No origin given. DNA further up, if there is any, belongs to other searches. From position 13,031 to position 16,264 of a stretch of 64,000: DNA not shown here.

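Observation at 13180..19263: Apparently perfect 2.87-kb tandem duplication: two TonB-dependent receptor genes identical from the signal-peptide cleavage site to the stop codon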

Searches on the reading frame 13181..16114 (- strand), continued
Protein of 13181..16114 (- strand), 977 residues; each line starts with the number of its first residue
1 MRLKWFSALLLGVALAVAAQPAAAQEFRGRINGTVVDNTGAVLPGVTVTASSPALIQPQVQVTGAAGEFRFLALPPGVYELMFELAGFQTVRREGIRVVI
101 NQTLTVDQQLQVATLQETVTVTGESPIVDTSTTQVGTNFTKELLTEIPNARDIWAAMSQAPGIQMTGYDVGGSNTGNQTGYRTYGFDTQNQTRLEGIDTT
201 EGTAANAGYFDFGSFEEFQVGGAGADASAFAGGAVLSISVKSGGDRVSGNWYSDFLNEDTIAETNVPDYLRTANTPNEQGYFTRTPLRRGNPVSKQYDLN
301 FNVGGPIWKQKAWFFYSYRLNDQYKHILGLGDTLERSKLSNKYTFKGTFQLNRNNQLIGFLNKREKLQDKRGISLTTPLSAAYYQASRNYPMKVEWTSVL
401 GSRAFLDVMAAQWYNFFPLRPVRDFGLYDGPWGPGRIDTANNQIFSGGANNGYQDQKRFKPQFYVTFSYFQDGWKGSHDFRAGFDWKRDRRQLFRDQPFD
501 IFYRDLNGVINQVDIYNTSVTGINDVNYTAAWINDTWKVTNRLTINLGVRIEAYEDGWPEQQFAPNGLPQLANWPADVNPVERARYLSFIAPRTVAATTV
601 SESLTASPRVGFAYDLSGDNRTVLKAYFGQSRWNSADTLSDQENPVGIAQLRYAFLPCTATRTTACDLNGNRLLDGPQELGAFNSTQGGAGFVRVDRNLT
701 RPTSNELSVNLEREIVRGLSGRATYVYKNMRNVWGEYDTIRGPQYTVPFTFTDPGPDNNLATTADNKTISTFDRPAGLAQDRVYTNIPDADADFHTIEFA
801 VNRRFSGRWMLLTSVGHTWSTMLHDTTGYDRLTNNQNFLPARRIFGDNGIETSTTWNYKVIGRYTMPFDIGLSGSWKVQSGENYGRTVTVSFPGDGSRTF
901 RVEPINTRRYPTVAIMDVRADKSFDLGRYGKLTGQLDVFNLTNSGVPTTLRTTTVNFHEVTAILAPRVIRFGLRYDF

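Call 14: find_related_loci(query=window:13181-16114:-, collection=genome_contigs, flank=10000)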
Query window:13181-16114:- (977 aa) in genome_contigs; peptide patterns used: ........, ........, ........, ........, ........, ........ (x = any residue, [..] = any of these).
106 stretches matched a pattern; 86 encode a relative of the query (tblastn E <= 1e-3); the best 80 are kept; 68 distinct loci.
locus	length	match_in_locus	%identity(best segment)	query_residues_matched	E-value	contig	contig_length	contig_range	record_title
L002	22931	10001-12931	80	2-977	0e+0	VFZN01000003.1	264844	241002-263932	MAG: Acidobacteria bacterium isolate M_surface_10_m1_251 M_surface_10_m1_251_Ga0194123_10000035, whole genome shotgun se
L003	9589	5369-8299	79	2-977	0e+0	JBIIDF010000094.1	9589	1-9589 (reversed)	MAG: Vicinamibacterales bacterium isolate ME2000-08-17pf_3300042335_group1_bin147 Rohwer_bin12_scaffold_7139_c1, whole g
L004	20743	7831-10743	77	1-977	0e+0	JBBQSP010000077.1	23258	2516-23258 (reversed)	MAG: Vicinamibacterales bacterium isolate Co_metawrap_1760 Cmw_1760_k141_11457704_length_23258_cov_8.0000, whole genome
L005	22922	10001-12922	77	1-977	0e+0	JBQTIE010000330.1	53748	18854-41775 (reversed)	MAG: Acidobacteriota bacterium isolate SAR122 c_000000122537, whole genome shotgun sequence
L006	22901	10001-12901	76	2-977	0e+0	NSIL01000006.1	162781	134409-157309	MAG: Acidobacterium sp. isolate Baikal-G1 Acidobacterium-Baikal-G1-C6, whole genome shotgun sequence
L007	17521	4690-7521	77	25-977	0e+0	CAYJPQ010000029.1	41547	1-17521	MAG TPA_asm: uncultured Bifidobacteriaceae bacterium isolate ERP124720_co1_137 genome assembly, contig: NODE_1293_length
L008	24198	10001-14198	74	1-977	0e+0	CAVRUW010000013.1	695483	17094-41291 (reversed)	MAG: uncultured Acidobacteriota bacterium isolate MFD02840.bin.1.220 genome assembly, contig: contig_44024, whole genome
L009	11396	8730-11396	79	1-883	0e+0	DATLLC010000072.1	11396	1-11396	MAG TPA_asm: Vicinamibacterales bacterium isolate SMAG_U13738 k141_1607413, whole genome shotgun sequence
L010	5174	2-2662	78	85-977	0e+0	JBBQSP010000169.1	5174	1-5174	MAG: Vicinamibacterales bacterium isolate Co_metawrap_1760 Cmw_1760_k141_18078430_length_5174_cov_7.9696, whole genome s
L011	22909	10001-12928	71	1-977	0e+0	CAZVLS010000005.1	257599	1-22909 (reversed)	MAG TPA_asm: uncultured Acidobacterium sp. isolate SRP292972_co3_79 genome assembly, contig: NODE_68_length_257599_cov_5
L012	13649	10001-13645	71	3-977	0e+0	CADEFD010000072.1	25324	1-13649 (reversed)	MAG: uncultured Acidobacteria bacterium isolate Acidobacteria sp. RBC068 genome assembly, contig: MAG068_72, whole genom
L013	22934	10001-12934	71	1-977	0e+0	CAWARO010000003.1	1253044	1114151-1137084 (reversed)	MAG: uncultured Acidimicrobiia bacterium isolate MFD02840.bin.1.22 genome assembly, contig: contig_3354, whole genome sh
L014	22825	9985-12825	73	25-977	0e+0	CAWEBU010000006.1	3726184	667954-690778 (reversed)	MAG: uncultured Acidobacteriota bacterium isolate MFD01275.bin.1.248 genome assembly, contig: contig_5965, whole genome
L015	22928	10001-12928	70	1-977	0e+0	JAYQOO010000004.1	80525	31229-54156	MAG: Acidimicrobiia bacterium isolate SD3114_S44.metabat_sens.033_sub NODE_89_length_80525_cov_4.35478, whole genome sho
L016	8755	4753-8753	70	1-977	0e+0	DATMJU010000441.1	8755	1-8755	MAG TPA_asm: Vicinamibacterales bacterium isolate SMAG_U13578 k141_62976, whole genome shotgun sequence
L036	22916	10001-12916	65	1-977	0e+0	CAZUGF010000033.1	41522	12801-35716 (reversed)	MAG TPA_asm: uncultured Bifidobacteriaceae bacterium isolate SRP344714_co1_258 genome assembly, contig: NODE_1938_length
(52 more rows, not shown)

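Call 24: find_encoding_contigs(protein=P0001, flank=10000, max_places=5)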
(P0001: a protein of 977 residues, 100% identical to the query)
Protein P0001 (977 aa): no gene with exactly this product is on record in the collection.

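Call 41: search_protein_families(library=ncbifam, proteins=[window:13181-16114:-], max_evalue=0.01)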
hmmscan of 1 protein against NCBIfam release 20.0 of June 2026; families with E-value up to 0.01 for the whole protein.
window:13181-16114:- (977 aa): 0 families

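Call 42: search_solved_structures(query=window:13181-16114:-, max_evalue=0.01)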
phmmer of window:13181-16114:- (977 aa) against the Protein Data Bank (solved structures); distinct sequences matched with E-value up to 0.01: 0.

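Call 44: search_solved_structures(query=A1, max_evalue=1)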
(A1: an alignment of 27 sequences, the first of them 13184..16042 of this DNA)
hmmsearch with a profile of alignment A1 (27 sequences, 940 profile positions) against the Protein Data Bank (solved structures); distinct sequences matched with E-value up to 1: 2.
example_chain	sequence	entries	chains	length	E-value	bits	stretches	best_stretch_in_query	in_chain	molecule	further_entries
8x0o_A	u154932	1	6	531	0.52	11.5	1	744-781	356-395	Tyrosine/DOPA decarboxylase 2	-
6liu_A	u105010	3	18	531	0.52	11.5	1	744-781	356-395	Tyrosine/DOPA decarboxylase 2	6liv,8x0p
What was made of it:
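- Closest known: TonB-dependent transporters with an N-terminal carboxypeptidase-regulatory-like domain. Different: There is no NCBIfam or PDB sequence match (calls 41, 42, 44).
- Tried and rejected: NCBIfam, PDB sequence and PDB profile searches gave no hits (calls 41, 42, 44).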

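Call 45: search_protein_families(library=pfam, proteins=[window:13181-16114:-], max_evalue=5)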
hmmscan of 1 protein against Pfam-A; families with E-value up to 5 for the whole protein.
window:13181-16114:- (977 aa): 7 families
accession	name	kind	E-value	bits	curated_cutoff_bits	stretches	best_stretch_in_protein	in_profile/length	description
PF25183.1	OMP_b-brl_4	-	1.2e-27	97.1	30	2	338-850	152-660/838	Outer membrane beta barrel domain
PF13620.12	CarboxypepD_reg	-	7e-17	62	32.3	1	31-111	2-82/82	Carboxypeptidase regulatory-like domain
PF13715.12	CarbopepD_reg_2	-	2.8e-07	30.9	32.2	1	31-115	1-81/88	CarboxypepD_reg-like domain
PF07715.20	Plug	-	0.017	16.1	23.9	1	132-225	5-95/107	TonB-dependent Receptor Plug Domain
PF25020.1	TTR_TEN1-4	-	0.03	14.7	27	1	31-108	9-83/86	Teneurin TTR-like domain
PF17210.9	SdrD_B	-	0.058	14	29.7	1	37-85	18-66/112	SdrD B-like domain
PF02369.22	Big_1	-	0.064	13.8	34.9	1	31-70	21-63/93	Bacterial Ig-like domain (group 1)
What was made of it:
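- On TonB-dependent transporter superfamily: Pfam Plug PF07715 at residues 132-225 scores only E 0.017 and 16.1 bits, against a cut-off of 23.9 (call 45).
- Closest known: TonB-dependent transporters with an N-terminal carboxypeptidase-regulatory-like domain. Different: The plug is detected only below the Pfam threshold (call 45).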

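Call 59: predict_structure(alignment_id=A2)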
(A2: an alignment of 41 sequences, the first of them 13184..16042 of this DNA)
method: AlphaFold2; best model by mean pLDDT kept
length: 953 residues; sequences in the alignment: 41
mean_pLDDT: 64.9   pTM: 0.64
mean pLDDT of the five models: 64.9, 64.2, 62.2, 61.1, 57.2
residues with pLDDT >= 90: 0; 70-90: 564; 50-70: 148; < 50: 241
segments of 3 or more residues with pLDDT < 50: 1-219, 401-403, 449-451, 803-813, 929-932
pLDDT, mean of each block of 10 residues (from residue 1): 21 29 27 26 30 34 34 28 21 20 22 23 34 45 42 36 32 25 26 27 29 33 78 70 76 76 66 83 82 82 70 79 80 80 68 69 78 75 80 64 57 79 65 78 66 71 78 73 82 74 84 77 84 82 84 86 83 80 82 79 74 57 74 83 83 85 59 70 80 76 78 76 86 68 85 66 76 80 72 81 43 67 84 79 77 78 78 78 81 82 84 77 61 62 78 83
secondary structure, 60 per line:
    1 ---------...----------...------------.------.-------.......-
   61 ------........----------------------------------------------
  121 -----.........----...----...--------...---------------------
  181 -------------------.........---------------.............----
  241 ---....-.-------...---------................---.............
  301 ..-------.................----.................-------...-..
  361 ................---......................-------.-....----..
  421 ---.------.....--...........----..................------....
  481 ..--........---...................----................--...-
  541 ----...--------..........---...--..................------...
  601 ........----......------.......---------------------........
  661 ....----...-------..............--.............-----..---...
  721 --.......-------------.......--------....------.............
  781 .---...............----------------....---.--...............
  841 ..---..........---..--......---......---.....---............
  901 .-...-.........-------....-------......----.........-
elements in order (helices of 4 or more, strands of 3 or more residues): E10-12 E23-25 E53-59 E67-74 H126-134 E139-141 E157-159 H200-208 E224-233 H244-247 E257-259 E269-284 E288-302 E310-326 E331-347 E359-376 E380-397 H398-401 E411-414 E431-435 E438-448 E453-470 E477-482 E485-492 E496-514 E519-534 E537-539 H556-565 E569-571 E574-591 E598-608 H613-618 E625-631 E656-664 E669-671 E679-692 E695-707 E723-729 E743-749 E758-761 E768-781 E785-799 H816-819 E826-842 E846-855 E863-868 E872-877 E889-901 E907-915 E923-926 E934-939 E944-952
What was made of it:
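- On TonB-dependent transporter superfamily: In the AlphaFold model the barrel has pLDDT 70-85 (call 59). Model residues 1-219 have pLDDT below 50 (call 59).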

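Call 61: fold_search(model_id=the predicted structure, library=pdb)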
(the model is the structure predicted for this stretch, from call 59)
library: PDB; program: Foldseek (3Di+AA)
matches with E <= 10: 764; with E <= 0.001: 233
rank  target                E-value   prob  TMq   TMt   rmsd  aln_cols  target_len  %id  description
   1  4zgv_A                7.2e-23  1.00  0.47  0.54   9.2       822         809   14  The Crystal Structure of the Ferredoxin Receptor FusA from Pectobacterium atrosepticum SCRI1043 (released 2016-08-31)
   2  6ofr                  1.1e-19  1.00  0.46  0.56   8.3       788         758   10  The crystal structure of the outer membrane transporter YddB from Escherichia coli (released 2019-10-02)
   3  5fr8_A                1.0e-16  1.00  0.43  0.57  11.0       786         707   11  Crystal structure of the siderophore receptor PirA from Acinetobacter baumannii (released 2016-05-11)
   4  6bpm_A                5.6e-16  1.00  0.41  0.53  11.0       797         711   10  The crystal structure of the Ferric-Catecholate import receptor Fiu from K12 E. coli: Closed form (C21) (released 2018-11-28)
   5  4b7o                  1.0e-15  1.00  0.40  0.57   8.7       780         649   11  THE FrpB IRON TRANSPORTER FROM NEISSERIA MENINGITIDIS (F5-1 VARIANT) APOPROTEIN FORM (released 2013-01-23)
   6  5fp1                  1.5e-15  1.00  0.43  0.56  10.4       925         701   10  Crystal structure of the siderophore receptor PiuA from Acinetobacter baumannii (released 2016-05-11)
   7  5out                  2.0e-15  1.00  0.42  0.56   9.3       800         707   11  CRYSTAL STRUCTURE OF THE FERRIC ENTEROBACTIN RECEPTOR (PFEA) MUTANT (G324V) FROM PSEUDOMONAS AERUGINOSA (released 2018-09-05)
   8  9nn6_A                3.1e-15  1.00  0.45  0.65   9.9       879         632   10  E. coli Cir in Complex with the RBD of Microcin V (released 2025-09-24)
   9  6h7v_A                3.3e-15  1.00  0.38  0.52  11.4       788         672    9  Crystal structure of BauA, the Ferric preacinetobactin receptor from Acinetobacter baumannii (released 2018-10-10)
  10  4aiq                  4.6e-15  1.00  0.40  0.55   9.7       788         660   10  The FrpB iron transporter from Neisseria meningitidis (F5-1 variant) (released 2013-01-23)
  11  9c4o                  4.9e-15  1.00  0.39  0.55   9.4       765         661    9  Cryo-EM structure of PqqU with ligand PQQ (released 2024-06-19)
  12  9a3c_MODEL_1_A        5.1e-15  1.00  0.42  0.52   9.4       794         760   10  Model of E. coli Fiu by in-cell photo-crosslinking MS and deep learning (released 2023-02-24)
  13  4aip_A                5.4e-15  1.00  0.40  0.56   9.0       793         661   10  The FrpB iron transporter from Neisseria meningitidis (F3-3 variant) (released 2013-01-23)
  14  4aip_B                6.3e-15  1.00  0.41  0.57   9.1       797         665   11  The FrpB iron transporter from Neisseria meningitidis (F3-3 variant) (released 2013-01-23)
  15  5mzs                  6.6e-15  1.00  0.41  0.54  10.0       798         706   11  Crystal structure of the ferric enterobactin receptor (PfeA) mutant (R480A_Q482A) from Pseudomonas aeruginosa (released 2018-02-14)
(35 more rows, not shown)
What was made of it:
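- On TonB-dependent transporter superfamily: The 50 Foldseek PDB hits listed are all TonB-dependent transporters: FusA E 7e-23, probability 1.0, TM 0.47-0.54 (call 61).
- Closest known: TonB-dependent transporters with an N-terminal carboxypeptidase-regulatory-like domain. Same: The best structural matches are FusA (4zgv), YddB (6ofr), siderophore receptors and SusC proteins (call 61).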

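Call 64: find_encoding_contigs(protein=P0002, flank=7000, max_places=2)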
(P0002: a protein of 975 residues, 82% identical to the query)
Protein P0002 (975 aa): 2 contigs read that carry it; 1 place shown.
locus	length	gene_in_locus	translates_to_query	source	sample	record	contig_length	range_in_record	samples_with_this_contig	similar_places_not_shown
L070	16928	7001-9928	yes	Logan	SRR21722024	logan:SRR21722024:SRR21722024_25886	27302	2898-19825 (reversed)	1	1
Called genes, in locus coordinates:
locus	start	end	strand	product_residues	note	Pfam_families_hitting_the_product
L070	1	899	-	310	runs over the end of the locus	PF00890:FAD_binding_2 (faint), PF01134:GIDA (faint), PF01266:DAO (faint), PF01946:Thi4 (faint), PF03486:HI0933_like (faint), PF07992:Pyr_redox_2, PF13738:Pyr_redox_3, PF00070:Pyr_redox, +3 more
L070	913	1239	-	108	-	PF00085:Thioredoxin, PF13098:Thioredoxin_2 (weak), PF13905:Thioredoxin_8 (weak)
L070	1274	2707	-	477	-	PF08323:Glyco_transf_5, PF13439:Glyco_transf_4, PF13579:Glyco_trans_4_4, PF20706:GT4-conflict (faint), PF00534:Glycos_transf_1, PF13692:Glyco_trans_1_4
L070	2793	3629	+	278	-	-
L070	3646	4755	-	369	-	PF00768:Peptidase_S11, PF13354:Beta-lactamase2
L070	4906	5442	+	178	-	-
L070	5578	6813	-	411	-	PF04389:Peptidase_M28, PF01546:Peptidase_M20, PF07687:M20_dimer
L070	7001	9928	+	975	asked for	PF13620:CarboxypepD_reg, PF13715:CarbopepD_reg_2, PF25183:OMP_b-brl_4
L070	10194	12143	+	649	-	-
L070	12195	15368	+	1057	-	PF13428:TPR_14 (faint), PF07719:TPR_2 (faint), PF01564:Spermine_synth, PF14561:TPR_20 (faint), PF00515:TPR_1 (faint), PF14559:TPR_19 (weak), PF13424:TPR_12 (weak), PF13432:TPR_16 (weak), +4 more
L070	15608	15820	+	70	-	-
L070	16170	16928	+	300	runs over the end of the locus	PF00126:HTH_1, PF03466:LysR_substrate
